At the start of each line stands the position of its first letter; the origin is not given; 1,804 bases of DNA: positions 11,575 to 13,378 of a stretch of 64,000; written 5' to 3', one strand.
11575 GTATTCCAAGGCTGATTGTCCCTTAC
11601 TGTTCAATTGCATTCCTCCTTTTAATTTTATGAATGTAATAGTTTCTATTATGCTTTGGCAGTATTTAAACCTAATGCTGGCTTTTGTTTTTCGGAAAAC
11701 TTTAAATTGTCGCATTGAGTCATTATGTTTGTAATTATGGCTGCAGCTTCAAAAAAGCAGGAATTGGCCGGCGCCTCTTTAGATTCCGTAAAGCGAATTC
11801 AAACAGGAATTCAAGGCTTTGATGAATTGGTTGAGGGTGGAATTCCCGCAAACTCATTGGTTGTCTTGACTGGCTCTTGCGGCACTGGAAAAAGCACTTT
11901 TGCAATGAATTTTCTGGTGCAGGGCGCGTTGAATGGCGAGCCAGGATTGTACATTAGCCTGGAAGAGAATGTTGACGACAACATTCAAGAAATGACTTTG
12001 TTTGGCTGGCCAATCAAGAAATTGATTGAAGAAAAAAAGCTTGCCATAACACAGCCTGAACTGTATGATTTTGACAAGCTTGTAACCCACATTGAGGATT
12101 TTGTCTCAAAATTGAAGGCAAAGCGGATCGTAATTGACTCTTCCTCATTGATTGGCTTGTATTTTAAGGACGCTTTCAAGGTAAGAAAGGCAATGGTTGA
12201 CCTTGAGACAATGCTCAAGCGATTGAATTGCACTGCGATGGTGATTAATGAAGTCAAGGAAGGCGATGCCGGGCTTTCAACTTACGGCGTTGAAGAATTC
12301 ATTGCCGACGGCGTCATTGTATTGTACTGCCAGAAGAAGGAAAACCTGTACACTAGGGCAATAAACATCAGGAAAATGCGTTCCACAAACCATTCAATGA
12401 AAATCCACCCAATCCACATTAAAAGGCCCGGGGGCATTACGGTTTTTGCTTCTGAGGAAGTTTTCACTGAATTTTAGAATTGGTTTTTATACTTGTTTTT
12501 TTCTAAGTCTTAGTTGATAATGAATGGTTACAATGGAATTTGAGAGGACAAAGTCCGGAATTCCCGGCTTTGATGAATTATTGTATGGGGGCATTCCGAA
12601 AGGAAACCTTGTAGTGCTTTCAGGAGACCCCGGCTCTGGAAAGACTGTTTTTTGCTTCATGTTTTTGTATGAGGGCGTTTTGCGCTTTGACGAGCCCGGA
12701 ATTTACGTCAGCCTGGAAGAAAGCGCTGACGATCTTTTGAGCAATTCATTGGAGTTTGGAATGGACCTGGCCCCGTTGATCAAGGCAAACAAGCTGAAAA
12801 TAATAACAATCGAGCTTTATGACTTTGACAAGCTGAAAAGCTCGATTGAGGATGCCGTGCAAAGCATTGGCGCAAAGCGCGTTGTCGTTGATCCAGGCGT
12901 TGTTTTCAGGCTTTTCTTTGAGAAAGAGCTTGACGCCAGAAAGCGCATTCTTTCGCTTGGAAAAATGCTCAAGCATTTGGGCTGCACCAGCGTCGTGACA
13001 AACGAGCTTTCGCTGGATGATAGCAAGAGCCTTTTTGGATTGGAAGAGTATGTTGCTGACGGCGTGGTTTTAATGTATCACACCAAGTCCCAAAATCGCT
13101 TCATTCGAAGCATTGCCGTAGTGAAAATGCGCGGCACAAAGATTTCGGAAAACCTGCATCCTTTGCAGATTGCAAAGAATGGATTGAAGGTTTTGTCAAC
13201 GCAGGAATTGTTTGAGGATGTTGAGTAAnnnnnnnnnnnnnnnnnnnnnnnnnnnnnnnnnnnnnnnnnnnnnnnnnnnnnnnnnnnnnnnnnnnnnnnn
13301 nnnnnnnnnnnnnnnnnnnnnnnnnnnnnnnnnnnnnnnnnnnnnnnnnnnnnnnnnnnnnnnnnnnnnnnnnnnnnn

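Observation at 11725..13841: Three tandem RecA-superfamily (FlaH/KaiC-like) paralogs, the third with a lost P-loop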

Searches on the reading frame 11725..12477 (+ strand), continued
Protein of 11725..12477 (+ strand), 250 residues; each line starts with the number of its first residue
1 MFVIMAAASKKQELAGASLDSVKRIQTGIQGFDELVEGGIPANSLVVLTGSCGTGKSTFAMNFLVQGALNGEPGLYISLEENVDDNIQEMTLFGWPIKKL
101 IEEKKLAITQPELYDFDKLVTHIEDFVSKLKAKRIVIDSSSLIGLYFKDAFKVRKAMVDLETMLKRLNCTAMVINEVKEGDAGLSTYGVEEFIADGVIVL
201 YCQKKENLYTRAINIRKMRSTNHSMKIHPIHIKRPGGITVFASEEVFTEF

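Call 25: find_encoding_contigs(protein=P0027, flank=8000, max_places=1)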
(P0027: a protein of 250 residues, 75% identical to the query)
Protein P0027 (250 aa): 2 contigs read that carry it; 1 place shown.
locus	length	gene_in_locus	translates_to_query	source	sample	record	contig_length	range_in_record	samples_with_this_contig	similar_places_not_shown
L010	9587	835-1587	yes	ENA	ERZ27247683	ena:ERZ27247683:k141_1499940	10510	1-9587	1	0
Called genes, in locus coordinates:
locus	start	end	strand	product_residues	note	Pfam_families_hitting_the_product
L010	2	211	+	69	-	?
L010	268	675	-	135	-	-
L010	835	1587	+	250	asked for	PF23442:DUF7125 (weak), PF06745:ATPase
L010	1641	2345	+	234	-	PF23442:DUF7125 (weak), PF03796:DnaB_C (weak), PF06745:ATPase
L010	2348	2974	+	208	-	PF06745:ATPase (weak), PF24336:DUF7504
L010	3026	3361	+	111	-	-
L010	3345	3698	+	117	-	-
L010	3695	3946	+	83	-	-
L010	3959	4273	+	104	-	-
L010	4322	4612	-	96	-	-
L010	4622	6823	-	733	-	-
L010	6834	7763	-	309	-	-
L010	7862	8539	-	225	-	-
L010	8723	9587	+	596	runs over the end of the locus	?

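Call 26: find_encoding_contigs(protein=P0036, flank=8000, max_places=1)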
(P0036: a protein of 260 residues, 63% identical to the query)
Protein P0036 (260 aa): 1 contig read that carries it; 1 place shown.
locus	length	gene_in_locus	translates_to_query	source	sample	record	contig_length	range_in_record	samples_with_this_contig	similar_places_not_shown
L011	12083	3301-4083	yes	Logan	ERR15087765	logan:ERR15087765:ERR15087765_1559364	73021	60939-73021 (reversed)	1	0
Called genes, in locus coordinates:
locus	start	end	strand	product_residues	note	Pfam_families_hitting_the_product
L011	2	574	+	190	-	?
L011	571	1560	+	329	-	PF00482:T2SSF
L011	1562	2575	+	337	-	PF00482:T2SSF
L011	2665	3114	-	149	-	-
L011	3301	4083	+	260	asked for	PF13481:AAA_25 (weak), PF06745:ATPase, PF23442:DUF7125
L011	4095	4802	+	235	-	PF03796:DnaB_C (weak), PF06745:ATPase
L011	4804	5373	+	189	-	PF24336:DUF7504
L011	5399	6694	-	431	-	-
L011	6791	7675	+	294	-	PF01930:Cas_Cas4 (faint), PF12705:PDDEXK_1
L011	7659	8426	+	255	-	PF01522:Polysacc_deac_1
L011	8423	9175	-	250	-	PF05219:DREV (weak), PF13489:Methyltransf_23, PF01209:Ubie_methyltran, PF05175:MTS, PF13847:Methyltransf_31, PF08241:Methyltransf_11, PF08242:Methyltransf_12, PF13649:Methyltransf_25, +5 more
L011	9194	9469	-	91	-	-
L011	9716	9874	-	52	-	-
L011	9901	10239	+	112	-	-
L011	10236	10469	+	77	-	-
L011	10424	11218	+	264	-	-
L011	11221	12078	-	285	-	PF00288:GHMP_kinases_N, PF08544:GHMP_kinases_C (weak)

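Call 27: find_encoding_contigs(protein=P0041, flank=8000, max_places=1)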
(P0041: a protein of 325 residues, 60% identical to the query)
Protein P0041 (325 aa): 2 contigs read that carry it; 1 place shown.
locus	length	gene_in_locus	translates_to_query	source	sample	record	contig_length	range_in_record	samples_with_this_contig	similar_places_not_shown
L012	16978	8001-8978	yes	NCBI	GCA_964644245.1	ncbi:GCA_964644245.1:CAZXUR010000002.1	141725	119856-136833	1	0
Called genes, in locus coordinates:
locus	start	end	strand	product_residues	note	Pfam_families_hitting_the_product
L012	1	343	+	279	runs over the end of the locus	-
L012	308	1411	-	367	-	PF03227:GILT, PF01323:DSBA, PF13743:Thioredoxin_5 (weak)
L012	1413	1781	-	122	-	-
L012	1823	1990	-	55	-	-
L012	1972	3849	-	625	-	PF02730:AFOR_N, PF01314:AFOR_C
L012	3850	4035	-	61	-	PF02597:ThiS (weak)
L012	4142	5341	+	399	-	PF00266:Aminotran_5, PF01041:DegT_DnrJ_EryC1, PF01212:Beta_elim_lyase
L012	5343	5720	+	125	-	PF01592:NifU_N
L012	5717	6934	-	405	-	PF00999:Na_H_Exchanger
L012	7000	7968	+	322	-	PF05673:DUF815 (weak), PF13191:AAA_16, PF00158:Sigma54_activat (weak), PF01637:ATPase_2 (weak), PF07724:AAA_2 (weak), PF13401:AAA_22, PF00004:AAA, PF22703:Cdc6_lid, +3 more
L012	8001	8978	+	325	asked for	PF06745:ATPase, PF07088:GvpD_P-loop (weak)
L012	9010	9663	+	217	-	PF06745:ATPase, PF24336:DUF7504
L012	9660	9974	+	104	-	-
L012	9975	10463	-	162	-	-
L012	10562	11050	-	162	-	-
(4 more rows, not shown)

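Call 28: find_encoding_contigs(protein=P0099, flank=8000, max_places=1)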
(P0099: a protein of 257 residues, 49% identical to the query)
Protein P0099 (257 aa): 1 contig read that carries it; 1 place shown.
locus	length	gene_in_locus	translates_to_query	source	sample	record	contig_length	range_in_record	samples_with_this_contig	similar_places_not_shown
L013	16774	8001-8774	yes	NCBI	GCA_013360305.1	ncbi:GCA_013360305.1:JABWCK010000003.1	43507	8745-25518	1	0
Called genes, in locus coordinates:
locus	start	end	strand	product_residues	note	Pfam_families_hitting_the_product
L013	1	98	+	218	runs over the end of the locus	PF08713:DNA_alkylation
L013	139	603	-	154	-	-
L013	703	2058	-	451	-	-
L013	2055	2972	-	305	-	PF00482:T2SSF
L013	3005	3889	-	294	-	PF00482:T2SSF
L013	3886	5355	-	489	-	PF00437:T2SSE, PF27713:UCP018868 (weak)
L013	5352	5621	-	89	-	-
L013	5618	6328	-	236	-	-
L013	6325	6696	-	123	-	-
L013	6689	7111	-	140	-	-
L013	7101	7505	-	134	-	-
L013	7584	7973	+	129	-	-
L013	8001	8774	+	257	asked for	PF00154:RecA_N (weak), PF13481:AAA_25 (weak), PF06745:ATPase, PF23442:DUF7125, PF20720:nSTAND3 (weak), PF13173:AAA_14 (weak)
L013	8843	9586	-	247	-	PF07934:OGG_N (weak), PF00730:HhH-GPD, PF00633:HHH (weak)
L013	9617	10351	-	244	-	-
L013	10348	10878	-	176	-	PF24336:DUF7504, PF06745:ATPase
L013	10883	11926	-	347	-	PF00482:T2SSF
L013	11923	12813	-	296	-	PF00482:T2SSF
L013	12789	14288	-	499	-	PF00437:T2SSE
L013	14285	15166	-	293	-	-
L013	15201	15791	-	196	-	-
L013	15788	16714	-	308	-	-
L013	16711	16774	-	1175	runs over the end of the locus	PF00092:VWA (weak), PF13519:VWA_2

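Call 68: search_protein_families(library=pfam, proteins=[L011:2665-3114:-], max_evalue=1)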
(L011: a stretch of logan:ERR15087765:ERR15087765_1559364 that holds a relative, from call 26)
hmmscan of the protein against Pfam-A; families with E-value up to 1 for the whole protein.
L011:2665-3114:- (149 aa): 0 families

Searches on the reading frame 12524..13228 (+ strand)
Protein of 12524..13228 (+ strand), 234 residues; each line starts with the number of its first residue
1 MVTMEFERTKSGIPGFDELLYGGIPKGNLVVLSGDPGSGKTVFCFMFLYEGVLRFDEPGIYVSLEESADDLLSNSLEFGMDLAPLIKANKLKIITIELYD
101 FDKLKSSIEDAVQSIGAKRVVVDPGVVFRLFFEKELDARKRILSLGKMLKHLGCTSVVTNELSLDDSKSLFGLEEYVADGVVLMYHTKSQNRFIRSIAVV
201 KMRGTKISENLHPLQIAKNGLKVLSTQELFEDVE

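Call 3: search_protein_families(library=pfam, proteins=[window:12524-13228:+], max_evalue=0.1)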
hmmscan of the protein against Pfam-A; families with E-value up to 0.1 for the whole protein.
window:12524-13228:+ (234 aa): 9 families
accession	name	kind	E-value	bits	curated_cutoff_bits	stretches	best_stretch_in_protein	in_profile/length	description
PF06745.19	ATPase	-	8.8e-59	199.1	26.6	1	10-227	2-230/231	KaiC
PF03796.21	DnaB_C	-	8.4e-06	25.8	27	1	11-110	4-98/255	DnaB-like helicase C terminal domain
PF13481.12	AAA_25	-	1.5e-05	25.1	27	1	6-124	12-151/195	AAA domain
PF07088.17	GvpD_P-loop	-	4.6e-05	23.8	24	1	27-68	10-49/189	GvpD gas vesicle protein, P-loop domain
PF20720.3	nSTAND3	-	0.00079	19.6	27.2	1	27-54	17-44/155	Novel STAND NTPase 3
PF23442.1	DUF7125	-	0.0024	17.4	29.1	1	8-44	3-39/207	Family of unknown function (DUF7125)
PF01709.26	Transcrip_reg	-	0.0062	16.7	27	1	43-130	49-132/160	TACO1/YebC second and third domain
PF13191.12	AAA_16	-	0.025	15.5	32.6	1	25-71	20-63/167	AAA ATPase domain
PF13401.12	AAA_22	-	0.037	14.8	27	1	28-69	6-48/130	AAA domain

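Call 6: search_protein_families(library=ncbifam, proteins=[window:12524-13228:+], max_evalue=0.1)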
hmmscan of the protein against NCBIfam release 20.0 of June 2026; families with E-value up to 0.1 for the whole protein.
window:12524-13228:+ (234 aa): 22 families
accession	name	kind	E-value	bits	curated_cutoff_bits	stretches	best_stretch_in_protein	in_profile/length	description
NF006799.0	PRK09302.1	equivalog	2.9e-51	174.6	408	1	4-225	8-240/515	circadian clock protein KaiC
TIGR03877.1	thermo_KaiC_1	hypoth_equivalog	9.3e-44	149.7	307.25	1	7-225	2-234/238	KaiC domain-containing protein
TIGR03880.1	KaiC_arch_3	hypoth_equivalog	8.8e-43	146.4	249.45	1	12-230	1-224/224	KaiC domain-containing protein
TIGR02655.1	circ_KaiC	equivalog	5.9e-36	124.1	546.25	1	9-224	3-229/484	circadian clock protein KaiC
TIGR03881.1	KaiC_arch_4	hypoth_equivalog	6.6e-35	120.9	247.8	1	7-223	1-228/231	KaiC domain-containing protein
NF004723.0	PRK06067.1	subfamily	2.1e-12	47.1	194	1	10-116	17-122/243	flagellar accessory protein FlaH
NF052589.1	ArlH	equivalog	7.8e-12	45.4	215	1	16-206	9-204/229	archaellum protein ArlH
TIGR00416.1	sms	equivalog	7.2e-07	28.3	403.05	1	5-128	72-195/454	DNA repair protein RadA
NF006320.0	PRK08533.1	equivalog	7.9e-07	28.9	215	1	17-127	14-121/230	flagellar accessory protein FlaH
TIGR02237.1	recomb_radB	equivalog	6.4e-06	26.2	172.4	1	17-153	2-140/210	DNA repair and recombination protein RadB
TIGR00665.1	DnaB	equivalog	2.1e-05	23.5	385.25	1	12-109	181-273/435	replicative DNA helicase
TIGR03600.1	phage_DnaB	exception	7.5e-05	21.9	498.65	1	11-76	179-243/421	phage replicative helicase, DnaB family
NF006306.0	PRK08506.1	equivalog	0.00027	19.7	596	1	20-107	185-267/472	replicative DNA helicase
NF004629.0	PRK05973.1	equivalog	0.00028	20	156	1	20-84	57-120/237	DNA helicase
NF006861.0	PRK09361.1-1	equivalog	0.00031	20.4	278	1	11-130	7-128/235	DNA repair and recombination protein RadB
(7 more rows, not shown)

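Call 76: predict_structure(alignment_id=A4)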
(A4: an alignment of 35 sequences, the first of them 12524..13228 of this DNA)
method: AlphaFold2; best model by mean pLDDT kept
length: 234 residues; sequences in the alignment: 35
mean_pLDDT: 89.1   pTM: 0.89
mean pLDDT of the five models: 89.1, 88.1, 88.0, 87.9, 86.1
residues with pLDDT >= 90: 165; 70-90: 44; 50-70: 18; < 50: 7
segments of 3 or more residues with pLDDT < 50: 232-234
pLDDT, mean of each block of 10 residues (from residue 1): 76 96 96 94 98 98 95 98 98 88 94 98 85 82 94 96 61 77 92 92 88 95 73 46
secondary structure, 60 per line:
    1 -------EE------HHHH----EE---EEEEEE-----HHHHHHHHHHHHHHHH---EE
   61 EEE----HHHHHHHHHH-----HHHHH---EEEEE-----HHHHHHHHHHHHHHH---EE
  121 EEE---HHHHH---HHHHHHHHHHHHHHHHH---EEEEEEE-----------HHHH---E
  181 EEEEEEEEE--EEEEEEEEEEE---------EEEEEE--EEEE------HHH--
elements in order: H16-19 E29-34 H40-55 E59-63 H68-77 H83-87 E91-95 H101-115 E119-123 H127-131 H135-151 E155-161 H173-176 E180-189 E192-202 E212-217 E220-223

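Call 78: fold_search(model_id=the predicted structure, library=pdb)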
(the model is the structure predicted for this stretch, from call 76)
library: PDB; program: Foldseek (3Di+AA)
matches with E <= 10: 1945; with E <= 0.001: 1102
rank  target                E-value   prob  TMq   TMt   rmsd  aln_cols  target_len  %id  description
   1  4tlb_F                4.4e-27  1.00  0.88  0.93   1.8       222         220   33  Crystal structure of N-terminal C1 domain of KaiC (released 2015-07-01)
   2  4tl9_D                4.4e-27  1.00  0.86  0.91   1.7       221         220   32  Crystal structure of N-terminal C1 domain of KaiC (released 2015-07-01)
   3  4tl8_D                9.9e-27  1.00  0.85  0.91   2.2       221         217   32  Crystal structure of N-terminal C1 domain of KaiC (released 2015-07-01)
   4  4tlc_F                1.1e-26  1.00  0.87  0.92   1.8       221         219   34  Crystal structure of N-terminal C1 domain of KaiC (released 2015-07-01)
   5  4tl6_A                1.2e-26  1.00  0.88  0.92   1.7       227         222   32  Crystal structure of N-terminal domain of KaiC (released 2015-07-01)
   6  4tl9_F                1.4e-26  1.00  0.85  0.93   1.6       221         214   32  Crystal structure of N-terminal C1 domain of KaiC (released 2015-07-01)
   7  4tle_F                1.7e-26  1.00  0.85  0.93   2.2       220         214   33  Crystal structure of N-terminal C1 domain of KaiC (released 2015-07-01)
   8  4tl8_F                2.0e-26  1.00  0.85  0.93   2.1       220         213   33  Crystal structure of N-terminal C1 domain of KaiC (released 2015-07-01)
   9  4tlc_B                2.0e-26  1.00  0.86  0.89   2.1       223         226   34  Crystal structure of N-terminal C1 domain of KaiC (released 2015-07-01)
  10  4tl7_A                2.2e-26  1.00  0.87  0.90   2.0       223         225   34  Crystal structure of N-terminal C1 domain of KaiC (released 2015-07-01)
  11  3k09_D                2.7e-26  1.00  0.88  0.43   2.2       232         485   31  Crystal structure of the phosphorylation-site mutant S431D of the KaiC circadian clock protein (released 2010-03-31)
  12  4tlc_E                3.7e-26  1.00  0.87  0.89   1.9       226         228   34  Crystal structure of N-terminal C1 domain of KaiC (released 2015-07-01)
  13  4tlb_C                3.9e-26  1.00  0.87  0.91   1.9       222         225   34  Crystal structure of N-terminal C1 domain of KaiC (released 2015-07-01)
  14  4tld_F                4.4e-26  1.00  0.86  0.93   1.7       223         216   32  Crystal structure of N-terminal C1 domain of KaiC (released 2015-07-01)
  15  4tl7_D                4.4e-26  1.00  0.87  0.90   2.0       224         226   33  Crystal structure of N-terminal C1 domain of KaiC (released 2015-07-01)
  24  4tlb_D                7.7e-26  1.00  0.87  0.89   2.1       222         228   34  Crystal structure of N-terminal C1 domain of KaiC (released 2015-07-01)
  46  4tlb_E                1.8e-25  1.00  0.87  0.90   2.0       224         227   32  Crystal structure of N-terminal C1 domain of KaiC (released 2015-07-01)
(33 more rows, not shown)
